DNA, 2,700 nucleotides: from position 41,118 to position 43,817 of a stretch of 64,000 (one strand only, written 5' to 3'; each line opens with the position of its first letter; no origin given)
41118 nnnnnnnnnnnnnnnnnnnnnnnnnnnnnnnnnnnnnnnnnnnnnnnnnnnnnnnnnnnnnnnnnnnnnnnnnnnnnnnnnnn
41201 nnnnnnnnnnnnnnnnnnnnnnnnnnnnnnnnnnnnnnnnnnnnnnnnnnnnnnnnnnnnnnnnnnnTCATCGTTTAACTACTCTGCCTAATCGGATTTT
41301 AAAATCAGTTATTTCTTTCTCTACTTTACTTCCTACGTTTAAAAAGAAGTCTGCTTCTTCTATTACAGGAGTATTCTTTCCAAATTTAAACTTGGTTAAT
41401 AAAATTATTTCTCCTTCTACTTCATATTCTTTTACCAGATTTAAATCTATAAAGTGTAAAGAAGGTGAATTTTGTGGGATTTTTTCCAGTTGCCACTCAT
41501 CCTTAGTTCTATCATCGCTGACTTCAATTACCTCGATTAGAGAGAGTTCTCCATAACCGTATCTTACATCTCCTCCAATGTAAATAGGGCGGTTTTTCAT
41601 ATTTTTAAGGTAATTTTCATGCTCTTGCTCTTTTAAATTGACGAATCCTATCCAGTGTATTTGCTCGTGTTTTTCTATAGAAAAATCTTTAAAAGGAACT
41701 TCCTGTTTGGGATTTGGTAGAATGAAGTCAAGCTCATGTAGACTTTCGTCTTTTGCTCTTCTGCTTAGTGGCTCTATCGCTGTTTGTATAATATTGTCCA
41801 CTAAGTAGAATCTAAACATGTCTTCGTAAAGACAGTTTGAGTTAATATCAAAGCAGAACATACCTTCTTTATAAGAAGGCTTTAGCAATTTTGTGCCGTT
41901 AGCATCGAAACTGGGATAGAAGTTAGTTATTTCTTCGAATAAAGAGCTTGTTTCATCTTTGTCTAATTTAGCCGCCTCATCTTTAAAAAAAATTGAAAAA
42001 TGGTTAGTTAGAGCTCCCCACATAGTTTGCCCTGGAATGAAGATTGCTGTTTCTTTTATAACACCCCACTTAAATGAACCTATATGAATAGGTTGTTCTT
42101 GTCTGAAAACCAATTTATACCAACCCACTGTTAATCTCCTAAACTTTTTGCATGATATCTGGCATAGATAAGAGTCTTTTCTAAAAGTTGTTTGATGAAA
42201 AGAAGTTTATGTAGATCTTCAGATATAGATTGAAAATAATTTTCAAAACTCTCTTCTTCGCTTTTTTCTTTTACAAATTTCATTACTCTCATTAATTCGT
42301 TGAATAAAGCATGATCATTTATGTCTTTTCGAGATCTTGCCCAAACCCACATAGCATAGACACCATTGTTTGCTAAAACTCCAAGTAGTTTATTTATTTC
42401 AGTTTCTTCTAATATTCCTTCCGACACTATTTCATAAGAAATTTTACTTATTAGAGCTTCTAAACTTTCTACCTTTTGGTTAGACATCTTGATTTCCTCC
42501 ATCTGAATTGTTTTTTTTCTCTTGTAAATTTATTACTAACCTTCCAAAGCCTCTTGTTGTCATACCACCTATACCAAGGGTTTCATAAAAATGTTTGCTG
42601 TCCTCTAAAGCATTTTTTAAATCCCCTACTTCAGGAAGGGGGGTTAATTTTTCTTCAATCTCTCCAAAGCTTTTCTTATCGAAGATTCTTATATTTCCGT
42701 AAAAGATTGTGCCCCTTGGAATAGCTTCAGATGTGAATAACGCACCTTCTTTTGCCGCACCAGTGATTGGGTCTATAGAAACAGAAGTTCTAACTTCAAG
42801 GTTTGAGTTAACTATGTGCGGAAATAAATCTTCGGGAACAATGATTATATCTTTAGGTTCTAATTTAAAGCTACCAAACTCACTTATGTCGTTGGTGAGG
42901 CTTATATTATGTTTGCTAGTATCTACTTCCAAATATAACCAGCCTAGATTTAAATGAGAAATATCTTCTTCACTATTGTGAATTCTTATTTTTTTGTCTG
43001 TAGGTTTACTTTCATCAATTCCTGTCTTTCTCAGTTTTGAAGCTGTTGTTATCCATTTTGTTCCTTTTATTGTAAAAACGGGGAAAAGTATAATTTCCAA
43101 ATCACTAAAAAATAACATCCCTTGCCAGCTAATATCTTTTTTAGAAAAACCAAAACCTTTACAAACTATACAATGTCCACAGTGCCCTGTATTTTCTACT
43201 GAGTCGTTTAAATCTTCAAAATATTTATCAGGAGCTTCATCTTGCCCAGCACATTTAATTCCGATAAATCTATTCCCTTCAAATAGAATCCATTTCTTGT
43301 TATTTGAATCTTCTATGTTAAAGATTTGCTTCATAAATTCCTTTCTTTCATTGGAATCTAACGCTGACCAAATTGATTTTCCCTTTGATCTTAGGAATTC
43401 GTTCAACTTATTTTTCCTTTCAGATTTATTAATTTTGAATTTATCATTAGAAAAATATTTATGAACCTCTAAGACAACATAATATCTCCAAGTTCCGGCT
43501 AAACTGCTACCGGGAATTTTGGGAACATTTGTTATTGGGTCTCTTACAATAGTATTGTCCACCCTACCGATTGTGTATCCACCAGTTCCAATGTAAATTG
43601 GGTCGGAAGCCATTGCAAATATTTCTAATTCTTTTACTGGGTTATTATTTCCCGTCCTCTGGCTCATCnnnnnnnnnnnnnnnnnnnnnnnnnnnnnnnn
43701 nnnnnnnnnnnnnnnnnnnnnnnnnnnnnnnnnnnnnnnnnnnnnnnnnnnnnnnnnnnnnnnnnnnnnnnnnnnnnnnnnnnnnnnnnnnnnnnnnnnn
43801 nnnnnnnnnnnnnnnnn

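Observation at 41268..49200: Foreign AT-rich island encoding a complete six-subunit Cmr-like (subtype III-C-like) effector with no adaptation, processing or signalling genes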

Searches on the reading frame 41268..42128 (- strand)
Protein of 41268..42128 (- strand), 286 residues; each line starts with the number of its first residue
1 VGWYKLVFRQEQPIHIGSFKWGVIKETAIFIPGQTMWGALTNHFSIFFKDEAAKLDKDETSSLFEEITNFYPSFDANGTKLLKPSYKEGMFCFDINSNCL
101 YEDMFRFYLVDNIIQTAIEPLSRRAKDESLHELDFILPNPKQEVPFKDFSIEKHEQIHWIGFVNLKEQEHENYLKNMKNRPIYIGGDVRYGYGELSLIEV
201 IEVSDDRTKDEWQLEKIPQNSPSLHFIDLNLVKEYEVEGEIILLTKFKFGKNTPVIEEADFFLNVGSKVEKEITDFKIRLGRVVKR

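Call 6: search_protein_families(library=pfam, proteins=[window:41268-42128:-], max_evalue=0.1)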
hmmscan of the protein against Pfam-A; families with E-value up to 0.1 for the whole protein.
window:41268-42128:- (286 aa): 1 family
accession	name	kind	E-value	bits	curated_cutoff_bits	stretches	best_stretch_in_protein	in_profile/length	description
PF03787.20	RAMPs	-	0.085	13.8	22.1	0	29-195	31-188/189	RAMP superfamily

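Call 7: search_protein_families(library=ncbifam, proteins=[window:41268-42128:-], max_evalue=0.1)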
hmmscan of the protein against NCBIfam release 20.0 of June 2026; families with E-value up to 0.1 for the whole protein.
window:41268-42128:- (286 aa): 2 families
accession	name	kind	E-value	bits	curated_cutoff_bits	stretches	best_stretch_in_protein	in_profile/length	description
TIGR02674.1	cas_cyan_RAMP_2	equivalog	7.7e-06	25.3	177.3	1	152-197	196-241/402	type III-D CRISPR-associated RAMP protein Csx10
TIGR03116.2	cas5_csf3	equivalog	0.059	13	140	1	171-221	152-196/223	type IV CRISPR-associated protein Csf3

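Call 8: search_protein_families(library=padloc, proteins=[window:41268-42128:-], max_evalue=0.1)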
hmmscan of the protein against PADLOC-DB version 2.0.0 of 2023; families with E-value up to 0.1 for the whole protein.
window:41268-42128:- (286 aa): 9 families
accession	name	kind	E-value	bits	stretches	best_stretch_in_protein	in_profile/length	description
PDLC00979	Cmr3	-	1.1e-75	252.8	1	1-281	1-280/287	Cmr3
PDLC01478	Cmr3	-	3.1e-72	241.3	1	1-285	1-256/258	"CAS-III-B,CAS-III-C; effector_G5"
PDLC01024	Cas5_IIId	-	2.1e-06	25.3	1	152-197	196-241/402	"CRISPR-associated RAMP protein, Csx10 family"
PDLC01313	Cas5_IIId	-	2.3e-06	25.8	2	155-202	166-209/338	CAS-III-D; effector_G5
PDLC01339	Csm3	-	8.9e-05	21.6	1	13-193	4-163/163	"CAS-III-A,CAS-III-D; effector_G7"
PDLC02107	Cas7_IIId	-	0.00084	16.4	1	163-214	146-196/426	-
PDLC02110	Cas7_IIId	-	0.00088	17.5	1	29-138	37-125/171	-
PDLC01005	typeIV_Cas5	-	0.025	12.5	1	166-223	149-200/215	CRISPR type IV/AFERR-associated protein Csf3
PDLC01320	typeIV_Cas5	-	0.026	12.4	1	170-220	139-183/199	CAS-IV-A; effector_G5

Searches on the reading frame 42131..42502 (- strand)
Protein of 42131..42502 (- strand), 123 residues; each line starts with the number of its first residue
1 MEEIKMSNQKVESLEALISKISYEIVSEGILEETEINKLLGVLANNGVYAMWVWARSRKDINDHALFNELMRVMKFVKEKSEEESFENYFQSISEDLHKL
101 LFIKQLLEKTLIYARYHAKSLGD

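Call 6: search_protein_families(library=pfam, proteins=[window:42131-42502:-], max_evalue=0.1)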
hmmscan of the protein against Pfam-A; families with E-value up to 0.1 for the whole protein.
window:42131-42502:- (123 aa): 1 family
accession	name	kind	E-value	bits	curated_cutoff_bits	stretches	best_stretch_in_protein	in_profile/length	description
PF13934.12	ELYS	-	0.012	15.9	28.8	1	24-75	138-189/220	Nuclear pore complex assembly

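Call 7: search_protein_families(library=ncbifam, proteins=[window:42131-42502:-], max_evalue=0.1)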
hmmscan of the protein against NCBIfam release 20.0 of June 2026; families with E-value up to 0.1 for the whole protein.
window:42131-42502:- (123 aa): 1 family
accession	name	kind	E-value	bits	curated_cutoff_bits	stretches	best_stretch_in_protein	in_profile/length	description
NF011514.0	PRK14953.1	equivalog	0.073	12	536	1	8-116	234-337/488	DNA polymerase III subunits gamma and tau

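Call 8: search_protein_families(library=padloc, proteins=[window:42131-42502:-], max_evalue=0.1)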
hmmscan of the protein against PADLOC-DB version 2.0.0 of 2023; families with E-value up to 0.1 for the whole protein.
window:42131-42502:- (123 aa): 4 families
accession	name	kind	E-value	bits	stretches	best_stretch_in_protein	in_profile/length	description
PDLC01517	Cmr5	-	5e-45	151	1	12-123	2-131/131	CAS-III-C; effector_SS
PDLC00986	Cmr5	-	1.5e-44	150.1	2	10-84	2-87/178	Cmr5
PDLC00984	Cmr5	-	2.2e-35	119.9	1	11-122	3-125/129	Cmr5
PDLC01471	Cmr5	-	8.5e-34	114.6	1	12-122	2-113/114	CAS-III-C; effector_SS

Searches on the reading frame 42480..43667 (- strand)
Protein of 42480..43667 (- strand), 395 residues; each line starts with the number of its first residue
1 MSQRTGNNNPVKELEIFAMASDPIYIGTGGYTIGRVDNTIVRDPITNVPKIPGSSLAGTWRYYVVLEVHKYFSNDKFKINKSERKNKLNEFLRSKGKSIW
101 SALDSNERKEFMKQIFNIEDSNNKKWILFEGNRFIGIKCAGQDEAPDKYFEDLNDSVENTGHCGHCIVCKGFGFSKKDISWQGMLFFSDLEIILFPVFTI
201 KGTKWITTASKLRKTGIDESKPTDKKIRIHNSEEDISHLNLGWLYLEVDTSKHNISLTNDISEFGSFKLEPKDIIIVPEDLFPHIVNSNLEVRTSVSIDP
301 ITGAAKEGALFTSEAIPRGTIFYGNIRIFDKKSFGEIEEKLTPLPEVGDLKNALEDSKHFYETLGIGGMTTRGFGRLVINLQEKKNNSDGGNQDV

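Call 6: search_protein_families(library=pfam, proteins=[window:42480-43667:-], max_evalue=0.1)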
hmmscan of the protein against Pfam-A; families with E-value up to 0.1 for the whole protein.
window:42480-43667:- (395 aa): 1 family
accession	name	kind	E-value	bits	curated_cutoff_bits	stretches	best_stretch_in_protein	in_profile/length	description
PF03787.20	RAMPs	-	5.8e-25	89.3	22.1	1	23-377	7-188/189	RAMP superfamily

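Call 7: search_protein_families(library=ncbifam, proteins=[window:42480-43667:-], max_evalue=0.1)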
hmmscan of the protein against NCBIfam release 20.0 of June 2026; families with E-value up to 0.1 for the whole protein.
window:42480-43667:- (395 aa): 5 families
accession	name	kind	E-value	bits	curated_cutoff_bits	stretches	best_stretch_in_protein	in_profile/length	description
TIGR02580.1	cas_RAMP_Cmr4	equivalog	2e-29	103.3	87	2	169-376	65-281/283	type III-B CRISPR module RAMP protein Cmr4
TIGR02582.1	cas7_TM1809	equivalog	6.7e-15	55.6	90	2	27-87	21-78/203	type III-A CRISPR-associated RAMP protein Csm3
TIGR02581.1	cas_cyan_RAMP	equivalog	5.2e-07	29.5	108.05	1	286-376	129-207/216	type III CRISPR-associated RAMP protein Csx7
TIGR01898.1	cas_TM1791_cmr6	equivalog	9.1e-06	26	51.1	1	26-121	11-93/195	type III-B CRISPR module RAMP protein Cmr6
NF041225.1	Cas_III-E_gRAMP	equivalog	0.00062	17.3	700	1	291-332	503-544/1636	type III-E CRISPR-associated gRAMP effector Cas7-11e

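Call 8: search_protein_families(library=padloc, proteins=[window:42480-43667:-], max_evalue=0.1)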
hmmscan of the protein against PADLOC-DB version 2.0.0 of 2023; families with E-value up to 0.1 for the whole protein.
window:42480-43667:- (395 aa): 31 families (the best 25 are shown)
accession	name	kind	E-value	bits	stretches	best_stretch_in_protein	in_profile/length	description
PDLC01441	Cmr4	-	1.4e-39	134.3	1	14-381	3-243/245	"CAS-III-B,CAS-III-C; effector_G7"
PDLC00981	Cmr4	-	5.3e-30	103.3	2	169-376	65-281/283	CRISPR type III-B/RAMP module RAMP protein Cmr4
PDLC01295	Cmr4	-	1.4e-28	98.9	2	168-376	58-254/256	"CAS-III-B,CAS-III-C; effector_G7"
PDLC00982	Cmr4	-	2.2e-26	91.3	2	175-377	72-280/281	Cmr4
PDLC01339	Csm3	-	2.1e-18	65.9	2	271-375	72-163/163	"CAS-III-A,CAS-III-D; effector_G7"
PDLC01613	Csm3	-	2e-17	62.6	1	22-377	6-176/177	"CAS-III-A,CAS-III-D; effector_G7"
PDLC01016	Csm3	-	1.7e-16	59.2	1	22-377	7-188/189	Csm3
PDLC01442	Csm3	-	3e-16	57.9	1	23-383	19-184/208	"CAS-III-A,CAS-III-D; effector_G7"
PDLC01014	Csm3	-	1.8e-15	55.6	2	27-87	21-78/203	CRISPR type III-A/MTUBE-associated RAMP protein Csm3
PDLC01297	Csm3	-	5.8e-15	53.7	2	27-77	20-68/198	"CAS-III-A,CAS-III-D; effector_G7"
PDLC01017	Csm3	-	8.5e-15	53.2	2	26-97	23-100/257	Csm3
PDLC02111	Cas7_IIId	-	6.7e-13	46.3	2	285-380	91-176/417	-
PDLC01296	Csm3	-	2.6e-10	38.6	2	286-376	106-183/192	"CAS-III-A,CAS-III-D; effector_G7"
PDLC02115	Cas7_IIId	-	1.5e-08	32.2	1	278-380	86-175/486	-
PDLC02107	Cas7_IIId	-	4.3e-08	30.5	2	279-384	327-422/426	-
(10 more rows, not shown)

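Call 57: search_solved_structures(query=window:42483-43667:-, max_evalue=0.01, show_alignments=3)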
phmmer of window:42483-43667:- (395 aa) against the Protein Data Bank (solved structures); distinct sequences matched with E-value up to 0.01: 25.
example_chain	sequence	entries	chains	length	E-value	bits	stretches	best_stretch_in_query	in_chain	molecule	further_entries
9arw_C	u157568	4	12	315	7.3e-14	54.8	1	253-324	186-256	Type III-B CRISPR module RAMP protein Cmr4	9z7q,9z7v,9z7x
4rdp_A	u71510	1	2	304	8.9e-09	38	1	273-387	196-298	CRISPR system Cmr subunit Cmr4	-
4w8w_A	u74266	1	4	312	1e-08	37.8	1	273-387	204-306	CRISPR system Cmr subunit Cmr4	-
4wnz_A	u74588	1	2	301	1.1e-08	37.8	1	273-387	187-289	CRISPR system Cmr subunit Cmr4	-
9ash_F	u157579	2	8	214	4.9e-06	29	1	31-70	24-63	CRISPR system Cms endoribonuclease Csm3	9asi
6nue_C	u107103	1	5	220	6.9e-06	28.5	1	31-64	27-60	CRISPR type III-associated RAMP protein Csm3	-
8x5d_K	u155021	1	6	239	8.9e-06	28.2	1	24-62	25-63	CRISPR system Cms endoribonuclease Csm3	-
6ifn_F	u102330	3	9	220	1.1e-05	27.8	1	31-64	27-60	Type III-A CRISPR-associated RAMP protein Csm3 | CRISPR system Cms endoribonuclease Csm3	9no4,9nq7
9no4_G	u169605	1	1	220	1.1e-05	27.8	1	31-64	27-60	CRISPR system Cms endoribonuclease Csm3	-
8wfx_I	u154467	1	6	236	1.2e-05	27.7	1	24-62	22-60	CRISPR system Cms endoribonuclease Csm3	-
4n0l_A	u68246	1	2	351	5.5e-05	25.6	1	31-62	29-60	Predicted component of a thermophile-specific DNA repair system, contains a RAMP domain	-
6ifk_G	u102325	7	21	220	6e-05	25.4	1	31-64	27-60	Type III-A CRISPR-associated RAMP protein Csm3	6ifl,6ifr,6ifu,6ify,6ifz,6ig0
3x1l_C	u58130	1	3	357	6.1e-05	25.4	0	272-333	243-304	Cmr4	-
6xn3_F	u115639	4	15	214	6.3e-05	25.4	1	31-70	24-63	CRISPR-associated protein Csm3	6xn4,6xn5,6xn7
9x25_D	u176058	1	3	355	6.4e-05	25.3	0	272-333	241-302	CRISPR type III-associated protein domain-containing protein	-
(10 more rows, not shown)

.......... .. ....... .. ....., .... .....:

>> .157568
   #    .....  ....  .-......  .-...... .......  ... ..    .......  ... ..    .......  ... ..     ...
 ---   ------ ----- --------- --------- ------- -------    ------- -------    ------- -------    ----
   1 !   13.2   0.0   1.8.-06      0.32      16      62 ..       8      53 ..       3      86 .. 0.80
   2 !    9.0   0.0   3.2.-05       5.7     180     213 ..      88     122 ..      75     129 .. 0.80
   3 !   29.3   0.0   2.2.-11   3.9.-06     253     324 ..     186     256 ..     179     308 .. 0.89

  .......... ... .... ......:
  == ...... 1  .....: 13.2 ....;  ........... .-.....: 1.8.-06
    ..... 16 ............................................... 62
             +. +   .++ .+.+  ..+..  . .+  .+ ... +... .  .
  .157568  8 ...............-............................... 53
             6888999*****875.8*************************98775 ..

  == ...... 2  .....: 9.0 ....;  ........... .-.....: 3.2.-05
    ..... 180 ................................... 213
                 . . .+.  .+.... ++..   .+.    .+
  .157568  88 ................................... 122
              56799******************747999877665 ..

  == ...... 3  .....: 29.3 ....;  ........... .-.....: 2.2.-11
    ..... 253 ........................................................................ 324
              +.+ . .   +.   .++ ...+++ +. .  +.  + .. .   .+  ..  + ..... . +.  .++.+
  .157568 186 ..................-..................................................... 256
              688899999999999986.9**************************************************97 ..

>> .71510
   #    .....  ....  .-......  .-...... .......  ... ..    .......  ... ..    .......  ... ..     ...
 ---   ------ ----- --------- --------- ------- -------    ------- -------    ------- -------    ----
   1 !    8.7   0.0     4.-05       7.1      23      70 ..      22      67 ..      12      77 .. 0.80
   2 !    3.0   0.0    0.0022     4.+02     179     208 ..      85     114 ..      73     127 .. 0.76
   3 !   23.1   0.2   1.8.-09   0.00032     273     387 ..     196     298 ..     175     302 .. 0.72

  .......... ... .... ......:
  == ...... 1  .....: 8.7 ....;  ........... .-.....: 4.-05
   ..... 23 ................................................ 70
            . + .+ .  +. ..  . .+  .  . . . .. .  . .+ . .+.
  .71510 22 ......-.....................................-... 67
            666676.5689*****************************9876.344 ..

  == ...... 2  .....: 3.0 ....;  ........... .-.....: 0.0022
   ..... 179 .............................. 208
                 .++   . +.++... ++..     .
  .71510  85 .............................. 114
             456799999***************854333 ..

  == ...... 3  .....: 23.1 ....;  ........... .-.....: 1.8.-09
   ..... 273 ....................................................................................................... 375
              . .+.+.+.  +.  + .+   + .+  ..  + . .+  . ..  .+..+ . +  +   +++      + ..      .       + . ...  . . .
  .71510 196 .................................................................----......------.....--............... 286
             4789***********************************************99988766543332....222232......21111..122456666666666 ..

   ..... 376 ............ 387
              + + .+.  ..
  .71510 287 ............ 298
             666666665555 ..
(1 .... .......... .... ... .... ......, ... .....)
